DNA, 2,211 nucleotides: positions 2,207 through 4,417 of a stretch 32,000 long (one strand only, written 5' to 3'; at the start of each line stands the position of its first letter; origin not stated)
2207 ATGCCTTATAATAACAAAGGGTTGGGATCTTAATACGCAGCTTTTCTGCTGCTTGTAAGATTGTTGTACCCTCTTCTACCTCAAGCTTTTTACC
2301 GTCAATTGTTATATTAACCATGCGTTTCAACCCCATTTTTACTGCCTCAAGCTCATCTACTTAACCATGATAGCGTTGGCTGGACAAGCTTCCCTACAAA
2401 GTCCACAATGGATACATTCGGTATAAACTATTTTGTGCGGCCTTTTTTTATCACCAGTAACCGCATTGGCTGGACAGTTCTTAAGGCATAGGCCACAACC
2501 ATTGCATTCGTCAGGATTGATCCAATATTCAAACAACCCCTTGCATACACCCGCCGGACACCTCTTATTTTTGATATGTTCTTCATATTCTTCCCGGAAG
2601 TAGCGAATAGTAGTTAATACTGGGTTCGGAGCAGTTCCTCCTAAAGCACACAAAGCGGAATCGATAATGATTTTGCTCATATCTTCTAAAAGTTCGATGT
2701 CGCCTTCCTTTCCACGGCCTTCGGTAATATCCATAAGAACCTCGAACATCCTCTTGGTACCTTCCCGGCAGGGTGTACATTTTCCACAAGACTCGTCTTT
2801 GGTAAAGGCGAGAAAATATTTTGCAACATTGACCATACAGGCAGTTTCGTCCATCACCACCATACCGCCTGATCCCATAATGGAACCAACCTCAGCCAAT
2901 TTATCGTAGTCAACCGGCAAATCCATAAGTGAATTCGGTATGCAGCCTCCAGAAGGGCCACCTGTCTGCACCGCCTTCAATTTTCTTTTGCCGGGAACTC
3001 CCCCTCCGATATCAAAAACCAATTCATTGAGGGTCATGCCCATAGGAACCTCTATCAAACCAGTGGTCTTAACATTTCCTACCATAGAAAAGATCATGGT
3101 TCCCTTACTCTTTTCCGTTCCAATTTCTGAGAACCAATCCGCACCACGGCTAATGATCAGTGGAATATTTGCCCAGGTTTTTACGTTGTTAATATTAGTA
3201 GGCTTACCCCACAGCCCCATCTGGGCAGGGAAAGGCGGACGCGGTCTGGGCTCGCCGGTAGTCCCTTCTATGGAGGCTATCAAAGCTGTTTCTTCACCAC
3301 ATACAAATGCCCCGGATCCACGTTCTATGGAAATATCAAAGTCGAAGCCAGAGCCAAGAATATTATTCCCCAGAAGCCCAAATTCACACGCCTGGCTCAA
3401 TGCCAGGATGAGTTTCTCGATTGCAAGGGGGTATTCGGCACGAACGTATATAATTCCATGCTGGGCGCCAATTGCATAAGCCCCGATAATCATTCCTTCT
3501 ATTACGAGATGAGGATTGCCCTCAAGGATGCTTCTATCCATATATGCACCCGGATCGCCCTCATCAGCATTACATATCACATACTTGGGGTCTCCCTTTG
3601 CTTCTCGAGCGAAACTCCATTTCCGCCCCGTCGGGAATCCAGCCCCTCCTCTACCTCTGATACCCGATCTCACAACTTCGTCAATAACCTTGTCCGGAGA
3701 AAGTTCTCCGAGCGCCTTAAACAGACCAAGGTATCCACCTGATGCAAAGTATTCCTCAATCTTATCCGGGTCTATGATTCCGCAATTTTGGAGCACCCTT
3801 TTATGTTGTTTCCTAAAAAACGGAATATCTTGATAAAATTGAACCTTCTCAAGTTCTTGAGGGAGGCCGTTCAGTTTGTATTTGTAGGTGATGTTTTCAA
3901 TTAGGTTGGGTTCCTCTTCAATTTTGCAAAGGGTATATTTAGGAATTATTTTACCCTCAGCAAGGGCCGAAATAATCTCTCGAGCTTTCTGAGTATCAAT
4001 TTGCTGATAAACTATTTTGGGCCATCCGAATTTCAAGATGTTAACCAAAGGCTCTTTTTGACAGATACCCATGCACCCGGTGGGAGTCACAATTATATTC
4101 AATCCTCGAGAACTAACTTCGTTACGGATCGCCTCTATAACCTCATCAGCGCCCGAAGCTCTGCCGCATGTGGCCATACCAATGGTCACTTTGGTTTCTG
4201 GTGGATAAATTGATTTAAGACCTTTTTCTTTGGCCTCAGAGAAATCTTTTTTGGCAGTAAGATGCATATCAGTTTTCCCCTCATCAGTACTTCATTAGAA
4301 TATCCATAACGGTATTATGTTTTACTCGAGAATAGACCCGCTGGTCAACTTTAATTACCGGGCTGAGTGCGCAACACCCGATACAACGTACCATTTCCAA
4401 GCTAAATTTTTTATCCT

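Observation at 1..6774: Hdr-type and NuoEFG (HydABC/Bfu)-type flavin modules combined in one gene set at the end of the acs operon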

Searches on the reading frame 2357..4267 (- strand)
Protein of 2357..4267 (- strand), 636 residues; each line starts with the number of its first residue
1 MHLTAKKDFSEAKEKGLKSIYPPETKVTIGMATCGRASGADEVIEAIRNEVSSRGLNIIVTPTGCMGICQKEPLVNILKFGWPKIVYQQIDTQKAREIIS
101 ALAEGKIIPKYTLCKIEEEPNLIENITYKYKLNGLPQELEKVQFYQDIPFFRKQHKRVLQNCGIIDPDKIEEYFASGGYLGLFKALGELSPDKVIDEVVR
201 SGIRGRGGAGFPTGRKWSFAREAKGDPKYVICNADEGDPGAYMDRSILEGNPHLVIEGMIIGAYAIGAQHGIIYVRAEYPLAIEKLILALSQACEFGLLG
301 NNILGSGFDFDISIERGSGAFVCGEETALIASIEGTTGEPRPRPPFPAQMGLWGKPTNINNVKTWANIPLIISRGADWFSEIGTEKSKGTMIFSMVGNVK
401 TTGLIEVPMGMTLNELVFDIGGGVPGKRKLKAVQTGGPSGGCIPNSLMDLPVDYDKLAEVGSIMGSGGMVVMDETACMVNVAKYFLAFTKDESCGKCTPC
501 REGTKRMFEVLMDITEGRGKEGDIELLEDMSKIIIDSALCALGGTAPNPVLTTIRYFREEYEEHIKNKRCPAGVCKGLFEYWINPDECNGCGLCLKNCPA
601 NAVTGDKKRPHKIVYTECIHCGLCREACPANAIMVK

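Call 8: search_protein_families(library=pfam, proteins=[window:2357-4267:-], max_evalue=0.01)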
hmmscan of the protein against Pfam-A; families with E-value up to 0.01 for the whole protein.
window:2357-4267:- (636 aa): 16 families
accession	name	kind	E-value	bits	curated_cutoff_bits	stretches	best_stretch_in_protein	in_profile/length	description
PF01512.22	Complex1_51K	-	7.1e-46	156.2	31.2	1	199-369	2-149/150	Nuo51 FMN-binding domain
PF10589.14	NADH_4Fe-4S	-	2e-33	114.6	23.5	1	481-564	2-85/85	NADH-ubiquinone oxidoreductase-F iron-sulfur binding region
PF00037.32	Fer4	-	5.4e-13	48.6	21.1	2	612-633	2-23/24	4Fe-4S binding domain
PF14697.11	Fer4_21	-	1.4e-09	38.3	35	1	583-633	3-57/59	4Fe-4S dicluster domain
PF13237.11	Fer4_10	-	7.2e-09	35.9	25.5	1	582-629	3-53/53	4Fe-4S dicluster domain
PF13187.11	Fer4_9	-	6.5e-08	32.9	27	1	587-633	1-52/52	4Fe-4S dicluster domain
PF12838.12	Fer4_7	-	1e-07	32.8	27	1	588-632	2-52/52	4Fe-4S dicluster domain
PF12797.12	Fer4_2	-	2.5e-06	27.5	24.5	2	582-600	4-22/22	4Fe-4S binding domain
PF10531.15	SLBB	-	2.9e-05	24.2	27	1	393-441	2-53/55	SLBB domain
PF22461.2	SLBB_2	-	9.5e-05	22.9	27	1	393-438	3-49/79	SLBB domain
PF13183.11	Fer4_8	-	0.00015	22.6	27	0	586-631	3-67/68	4Fe-4S dicluster domain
PF12837.12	Fer4_6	-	0.00018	21.7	25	1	583-602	4-23/24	4Fe-4S binding domain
PF13484.11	Fer4_16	-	0.0014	19.8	30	1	587-607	1-21/66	4Fe-4S double cluster binding domain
PF13534.11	Fer4_17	-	0.0022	19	22.2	0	587-631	1-59/61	4Fe-4S dicluster domain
PF01257.25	2Fe-2S_thioredx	-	0.0026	18.1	24.8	1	25-102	66-144/145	Thioredoxin-like [2Fe-2S] ferredoxin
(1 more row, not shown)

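Call 9: search_protein_families(library=ncbifam, proteins=[window:2357-4267:-], max_evalue=0.01)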
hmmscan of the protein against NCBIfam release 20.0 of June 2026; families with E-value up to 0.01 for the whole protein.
window:2357-4267:- (636 aa): 71 families (the best 25 are shown)
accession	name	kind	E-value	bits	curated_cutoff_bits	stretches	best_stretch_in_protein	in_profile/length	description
TIGR01959.1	nuoF_fam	equivalog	7.1e-152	505.5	558.65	1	166-565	10-410/410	NADH-quinone oxidoreductase subunit NuoF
NF010120.0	PRK13596.1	equivalog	2.3e-122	408.7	389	1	156-569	6-421/433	NADH-quinone oxidoreductase subunit NuoF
NF008436.0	PRK11278.1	equivalog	1.6e-115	386.6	749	1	167-571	24-432/448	NADH-quinone oxidoreductase subunit NuoF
NF003454.1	PRK05035.1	equivalog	2.4e-12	46.1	345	1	160-292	96-221/556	electron transport complex subunit RsxC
TIGR01945.1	rnfC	subfamily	9.9e-12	44.1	245.95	1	160-291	94-219/435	RnfABCDGE type electron transport complex subunit C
TIGR01944.1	rnfB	subfamily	2.7e-11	43.4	68.7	1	582-635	109-162/190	RnfABCDGE type electron transport complex subunit B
TIGR04481.1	PR_assoc_PrdC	equivalog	1.6e-10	40.3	490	1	191-341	73-203/425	proline reductase-associated electron transfer protein PrdC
NF058577.1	FdxA_fam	equivalog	5.1e-10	39.4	65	2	581-632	3-52/52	4Fe-4S ferredoxin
NF005415.0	PRK06991.1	equivalog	9.9e-10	38.5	281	1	582-634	81-133/284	electron transport complex subunit RsxB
NF003475.0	PRK05113.1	equivalog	1.1e-08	35.2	203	1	582-634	109-161/190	electron transport complex subunit RsxB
NF009053.0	PRK12387.1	subfamily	1.8e-08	34.3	204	1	584-634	36-91/180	formate hydrogenlyase complex iron-sulfur subunit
NF045490.1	FdxA_Protbact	equivalog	2.4e-08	34.2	135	1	582-610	34-62/104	ferredoxin FdxA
NF038196.1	ferrodoxin_EFR1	subfamily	4.6e-08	33.4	75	1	581-635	180-231/242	EFR1 family ferrodoxin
TIGR01971.1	NuoI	subfamily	5.7e-08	32.4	113.05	1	585-634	41-99/121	NADH-quinone oxidoreductase, chain I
NF006446.0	PRK08764.1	equivalog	6.2e-08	32.6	220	1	582-635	82-135/139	Rnf electron transport complex subunit RnfB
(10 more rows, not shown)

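Call 14: search_solved_structures(query=window:2357-4267:-, max_evalue=1e-20)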
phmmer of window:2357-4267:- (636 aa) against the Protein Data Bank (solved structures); distinct sequences matched with E-value up to 1e-20: 63 (the best 60 are shown).
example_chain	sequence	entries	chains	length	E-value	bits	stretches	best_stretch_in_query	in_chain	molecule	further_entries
7t2r_B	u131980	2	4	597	5.8e-230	768.5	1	31-633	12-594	NiFe hydrogenase subunit B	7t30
9bov_B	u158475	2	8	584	6.9e-219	731.9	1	143-635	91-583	NADH dehydrogenase (Quinone)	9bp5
8oh5_B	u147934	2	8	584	1e-216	724.7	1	151-635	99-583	NAD-reducing hydrogenase subunit HoxF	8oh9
9n5u_B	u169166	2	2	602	8.5e-215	718.3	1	27-635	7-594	NfnB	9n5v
7q4v_B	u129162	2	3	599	7.2e-212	708.7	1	36-633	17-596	Iron hydrogenase HydB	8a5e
7q4w_B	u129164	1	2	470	4.5e-202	676.3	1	170-633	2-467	Iron hydrogenase HydB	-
8a6t_B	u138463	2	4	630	1.1e-200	671.8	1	59-633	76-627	Electron bifurcating hydrogenase subunit HydB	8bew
9mqx_B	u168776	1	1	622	1.4e-195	654.8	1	27-633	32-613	NADH:ubiquinone oxidoreductase, NADH-binding (51 kD) subunit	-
7p5h_B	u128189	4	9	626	2.9e-184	617.5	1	62-633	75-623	Fe-hydrogenase, subunit beta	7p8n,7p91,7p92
6vw7_B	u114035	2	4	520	9.2e-126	424.2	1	145-561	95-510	NAD-dependent formate dehydrogenase beta subunit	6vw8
2fug_1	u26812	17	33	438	1.7e-117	396.8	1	170-569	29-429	NADH-quinone oxidoreductase chain 1 | NADH-QUINONE OXIDOREDUCTASE SUBUNIT 1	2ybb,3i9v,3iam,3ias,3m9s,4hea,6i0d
8e9g_F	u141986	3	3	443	3.3e-112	379.4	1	166-571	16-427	NADH-quinone oxidoreductase subunit F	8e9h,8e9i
6tg9_B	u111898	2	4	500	3.4e-111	376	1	142-561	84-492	Formate dehydrogenase subunit beta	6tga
9wxb_C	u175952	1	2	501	1.2e-110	374.3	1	144-561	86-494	Formate dehydrogenase beta subunit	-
9fii_B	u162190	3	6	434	1.2e-110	374.2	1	169-567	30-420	NADH-quinone oxidoreductase subunit F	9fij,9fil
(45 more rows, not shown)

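Call 54: search_solved_structures(query=window:2357-4267:-, max_evalue=1e-225, show_alignments=1)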
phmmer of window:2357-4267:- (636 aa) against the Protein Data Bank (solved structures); distinct sequences matched with E-value up to 1e-225: 1.
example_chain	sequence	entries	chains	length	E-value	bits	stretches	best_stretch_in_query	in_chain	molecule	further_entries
7t2r_B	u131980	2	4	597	5.8e-230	768.5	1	31-633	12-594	NiFe hydrogenase subunit B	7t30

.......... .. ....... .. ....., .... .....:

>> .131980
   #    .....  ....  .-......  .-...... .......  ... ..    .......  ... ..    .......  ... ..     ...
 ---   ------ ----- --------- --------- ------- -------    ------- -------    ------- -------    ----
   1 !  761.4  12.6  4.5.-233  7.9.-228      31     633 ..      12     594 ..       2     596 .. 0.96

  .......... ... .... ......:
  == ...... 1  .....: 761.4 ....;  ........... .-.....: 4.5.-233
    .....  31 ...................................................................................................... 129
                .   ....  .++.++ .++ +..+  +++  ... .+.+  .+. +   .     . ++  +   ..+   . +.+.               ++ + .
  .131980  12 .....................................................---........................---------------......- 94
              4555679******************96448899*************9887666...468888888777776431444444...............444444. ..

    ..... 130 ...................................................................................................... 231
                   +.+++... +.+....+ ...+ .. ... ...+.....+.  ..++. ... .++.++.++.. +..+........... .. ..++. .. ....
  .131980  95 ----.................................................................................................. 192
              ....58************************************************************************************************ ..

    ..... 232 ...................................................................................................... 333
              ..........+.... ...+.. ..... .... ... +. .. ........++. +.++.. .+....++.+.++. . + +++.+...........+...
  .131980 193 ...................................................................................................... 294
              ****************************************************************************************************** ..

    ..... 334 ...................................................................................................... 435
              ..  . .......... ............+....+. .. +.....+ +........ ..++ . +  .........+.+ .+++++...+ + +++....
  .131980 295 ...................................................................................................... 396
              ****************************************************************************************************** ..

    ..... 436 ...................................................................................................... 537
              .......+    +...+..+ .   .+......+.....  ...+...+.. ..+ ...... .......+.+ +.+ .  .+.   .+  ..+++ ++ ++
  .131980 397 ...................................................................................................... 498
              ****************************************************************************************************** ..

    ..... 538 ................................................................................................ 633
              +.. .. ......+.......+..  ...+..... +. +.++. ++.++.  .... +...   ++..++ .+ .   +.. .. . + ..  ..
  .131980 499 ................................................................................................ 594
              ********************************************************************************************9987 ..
